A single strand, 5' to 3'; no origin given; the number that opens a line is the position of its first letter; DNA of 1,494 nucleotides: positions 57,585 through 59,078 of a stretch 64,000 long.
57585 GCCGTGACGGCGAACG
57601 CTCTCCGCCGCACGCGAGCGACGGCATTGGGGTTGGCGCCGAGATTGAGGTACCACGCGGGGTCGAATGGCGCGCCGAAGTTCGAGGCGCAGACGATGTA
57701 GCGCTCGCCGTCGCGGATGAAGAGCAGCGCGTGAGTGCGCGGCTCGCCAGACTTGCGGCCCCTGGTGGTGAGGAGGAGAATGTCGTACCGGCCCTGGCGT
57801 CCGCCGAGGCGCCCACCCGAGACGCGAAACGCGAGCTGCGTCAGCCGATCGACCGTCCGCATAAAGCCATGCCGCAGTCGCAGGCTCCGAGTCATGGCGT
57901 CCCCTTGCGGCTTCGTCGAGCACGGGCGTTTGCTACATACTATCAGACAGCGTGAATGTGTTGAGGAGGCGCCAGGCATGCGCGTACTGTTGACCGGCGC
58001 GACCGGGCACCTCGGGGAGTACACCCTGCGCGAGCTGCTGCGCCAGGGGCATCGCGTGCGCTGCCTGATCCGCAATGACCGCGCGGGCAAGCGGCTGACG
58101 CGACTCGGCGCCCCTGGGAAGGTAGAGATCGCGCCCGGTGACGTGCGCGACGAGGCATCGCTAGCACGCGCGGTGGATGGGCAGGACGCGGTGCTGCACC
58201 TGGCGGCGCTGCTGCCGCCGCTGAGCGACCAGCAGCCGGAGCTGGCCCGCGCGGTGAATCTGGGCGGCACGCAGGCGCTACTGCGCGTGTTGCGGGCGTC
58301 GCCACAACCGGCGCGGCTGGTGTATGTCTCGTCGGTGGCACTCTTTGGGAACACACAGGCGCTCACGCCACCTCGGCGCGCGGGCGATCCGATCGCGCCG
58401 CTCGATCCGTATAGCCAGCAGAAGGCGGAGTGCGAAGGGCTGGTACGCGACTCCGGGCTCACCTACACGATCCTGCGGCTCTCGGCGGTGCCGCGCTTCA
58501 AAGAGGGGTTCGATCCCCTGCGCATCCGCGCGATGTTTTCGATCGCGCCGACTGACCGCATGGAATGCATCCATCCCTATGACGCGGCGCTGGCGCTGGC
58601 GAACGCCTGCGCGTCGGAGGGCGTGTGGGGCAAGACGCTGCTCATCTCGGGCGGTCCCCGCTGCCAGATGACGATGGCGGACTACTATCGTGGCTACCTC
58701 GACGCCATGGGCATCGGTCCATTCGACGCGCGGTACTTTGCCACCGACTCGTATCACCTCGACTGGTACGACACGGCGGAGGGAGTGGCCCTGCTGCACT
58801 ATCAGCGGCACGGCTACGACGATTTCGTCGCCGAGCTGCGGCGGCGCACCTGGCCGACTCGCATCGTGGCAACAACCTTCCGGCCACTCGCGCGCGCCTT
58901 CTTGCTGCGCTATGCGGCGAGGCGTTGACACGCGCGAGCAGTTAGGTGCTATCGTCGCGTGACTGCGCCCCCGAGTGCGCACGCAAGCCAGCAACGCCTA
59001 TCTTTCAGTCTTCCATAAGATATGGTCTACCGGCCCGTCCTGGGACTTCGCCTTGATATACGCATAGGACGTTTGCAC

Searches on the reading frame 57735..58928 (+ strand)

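Call 59: search_protein_families(library=pfam, proteins=[window:57735-58928:+], max_evalue=0.0001)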
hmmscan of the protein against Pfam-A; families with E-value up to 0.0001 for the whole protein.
window:57735-58928:+ (397 aa): 8 families
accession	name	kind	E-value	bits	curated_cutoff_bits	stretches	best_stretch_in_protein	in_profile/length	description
PF01370.27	Epimerase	-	4.7e-24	85.6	20.9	1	84-251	1-171/240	NAD dependent epimerase/dehydratase family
PF13460.12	NAD_binding_10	-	2.3e-20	73.7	27.2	1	88-251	1-145/184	NAD(P)H-binding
PF16363.11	GDP_Man_Dehyd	-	4.5e-20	72.8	27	1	85-247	1-174/332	GDP-mannose 4,6 dehydratase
PF01073.25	3Beta_HSD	-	3.7e-14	52.9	22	1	86-239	2-159/280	3-beta hydroxysteroid dehydrogenase/isomerase family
PF04321.23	RmlD_sub_bind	-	9.3e-14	51.6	27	1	82-252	1-151/287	RmlD substrate binding domain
PF07993.18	NAD_binding_4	-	8.8e-13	48.4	20.1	1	86-252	1-207/258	Male sterility protein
PF05368.20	NmrA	-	1.2e-12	48.5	27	1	83-179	4-99/298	NmrA-like family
PF02719.21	Polysacc_synt_2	-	9.7e-05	22.1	20.2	0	84-188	1-117/293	Polysaccharide biosynthesis protein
